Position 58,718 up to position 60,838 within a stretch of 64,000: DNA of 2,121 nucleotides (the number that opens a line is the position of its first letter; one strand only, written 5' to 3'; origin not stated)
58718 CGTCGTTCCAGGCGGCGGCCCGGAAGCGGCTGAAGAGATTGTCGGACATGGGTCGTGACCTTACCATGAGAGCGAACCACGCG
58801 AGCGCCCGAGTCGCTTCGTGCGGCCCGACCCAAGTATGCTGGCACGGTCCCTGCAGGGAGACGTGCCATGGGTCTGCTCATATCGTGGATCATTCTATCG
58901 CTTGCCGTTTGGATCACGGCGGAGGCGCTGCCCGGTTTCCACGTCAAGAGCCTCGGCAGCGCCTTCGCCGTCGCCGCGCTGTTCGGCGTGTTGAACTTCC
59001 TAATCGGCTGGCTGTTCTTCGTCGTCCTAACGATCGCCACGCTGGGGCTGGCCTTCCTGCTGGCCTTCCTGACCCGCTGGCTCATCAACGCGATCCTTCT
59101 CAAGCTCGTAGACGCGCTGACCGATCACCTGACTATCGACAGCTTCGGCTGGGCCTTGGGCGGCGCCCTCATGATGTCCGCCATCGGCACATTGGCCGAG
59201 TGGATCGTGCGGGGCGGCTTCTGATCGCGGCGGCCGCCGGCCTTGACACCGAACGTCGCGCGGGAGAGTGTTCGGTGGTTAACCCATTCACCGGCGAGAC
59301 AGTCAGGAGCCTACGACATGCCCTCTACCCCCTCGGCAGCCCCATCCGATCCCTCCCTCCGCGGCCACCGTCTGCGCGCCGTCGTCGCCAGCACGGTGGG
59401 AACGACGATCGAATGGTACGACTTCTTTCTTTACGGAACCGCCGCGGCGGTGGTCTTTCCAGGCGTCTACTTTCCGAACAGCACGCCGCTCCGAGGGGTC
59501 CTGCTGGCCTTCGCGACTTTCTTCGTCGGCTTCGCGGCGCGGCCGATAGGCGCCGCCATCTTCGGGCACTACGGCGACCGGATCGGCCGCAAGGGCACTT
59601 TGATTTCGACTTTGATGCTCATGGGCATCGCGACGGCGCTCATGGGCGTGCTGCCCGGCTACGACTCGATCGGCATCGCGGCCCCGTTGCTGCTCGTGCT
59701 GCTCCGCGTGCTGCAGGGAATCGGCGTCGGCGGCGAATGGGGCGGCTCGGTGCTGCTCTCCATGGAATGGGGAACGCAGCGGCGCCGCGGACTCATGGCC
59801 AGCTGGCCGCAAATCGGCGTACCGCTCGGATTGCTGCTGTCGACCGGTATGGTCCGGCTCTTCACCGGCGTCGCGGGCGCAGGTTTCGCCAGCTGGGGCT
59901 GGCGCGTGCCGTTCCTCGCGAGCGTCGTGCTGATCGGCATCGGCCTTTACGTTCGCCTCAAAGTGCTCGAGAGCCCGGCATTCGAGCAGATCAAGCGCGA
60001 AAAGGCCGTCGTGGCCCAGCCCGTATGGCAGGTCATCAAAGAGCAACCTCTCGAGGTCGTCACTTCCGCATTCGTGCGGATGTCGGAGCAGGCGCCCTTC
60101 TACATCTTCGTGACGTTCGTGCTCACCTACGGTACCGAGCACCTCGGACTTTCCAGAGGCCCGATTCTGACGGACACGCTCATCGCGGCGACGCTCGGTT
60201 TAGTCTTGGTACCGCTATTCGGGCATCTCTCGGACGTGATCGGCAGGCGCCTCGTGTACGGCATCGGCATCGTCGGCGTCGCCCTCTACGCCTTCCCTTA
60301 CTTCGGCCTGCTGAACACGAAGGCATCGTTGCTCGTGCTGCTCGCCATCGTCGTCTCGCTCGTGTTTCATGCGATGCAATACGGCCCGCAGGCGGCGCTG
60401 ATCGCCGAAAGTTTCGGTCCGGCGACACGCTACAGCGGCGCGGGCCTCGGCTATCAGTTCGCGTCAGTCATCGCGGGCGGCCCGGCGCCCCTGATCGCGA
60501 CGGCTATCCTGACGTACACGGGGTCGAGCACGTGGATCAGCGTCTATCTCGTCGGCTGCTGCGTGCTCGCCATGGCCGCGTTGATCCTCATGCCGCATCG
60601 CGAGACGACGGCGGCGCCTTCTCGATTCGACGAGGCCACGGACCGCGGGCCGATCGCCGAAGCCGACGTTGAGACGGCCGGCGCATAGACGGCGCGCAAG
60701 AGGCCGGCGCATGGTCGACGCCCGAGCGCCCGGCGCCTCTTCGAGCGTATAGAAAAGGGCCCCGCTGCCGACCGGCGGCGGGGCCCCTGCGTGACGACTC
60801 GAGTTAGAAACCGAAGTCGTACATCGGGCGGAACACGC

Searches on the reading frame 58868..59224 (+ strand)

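Call 50: search_protein_families(library=pfam, proteins=[window:58868-59224:+], max_evalue=0.0001)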
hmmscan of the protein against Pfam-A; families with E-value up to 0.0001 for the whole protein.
window:58868-59224:+ (118 aa): 1 family
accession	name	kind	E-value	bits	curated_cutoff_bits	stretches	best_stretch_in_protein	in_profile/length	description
PF04020.18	Phage_holin_4_2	-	2.7e-17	63.7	28.8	1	1-108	1-104/105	Mycobacterial 4 TMS phage holin, superfamily IV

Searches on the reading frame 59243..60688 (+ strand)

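Call 50: search_protein_families(library=pfam, proteins=[window:59243-60688:+], max_evalue=0.0001)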
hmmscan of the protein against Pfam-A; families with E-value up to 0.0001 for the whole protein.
window:59243-60688:+ (481 aa): 2 families
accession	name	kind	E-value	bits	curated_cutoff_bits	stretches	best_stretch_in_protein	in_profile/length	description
PF07690.21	MFS_1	-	4.7e-32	111.7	33.4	2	86-407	34-338/347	Major Facilitator Superfamily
PF00083.30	Sugar_tr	-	2.3e-27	96.4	22.3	2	47-268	3-217/452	Sugar (and other) transporter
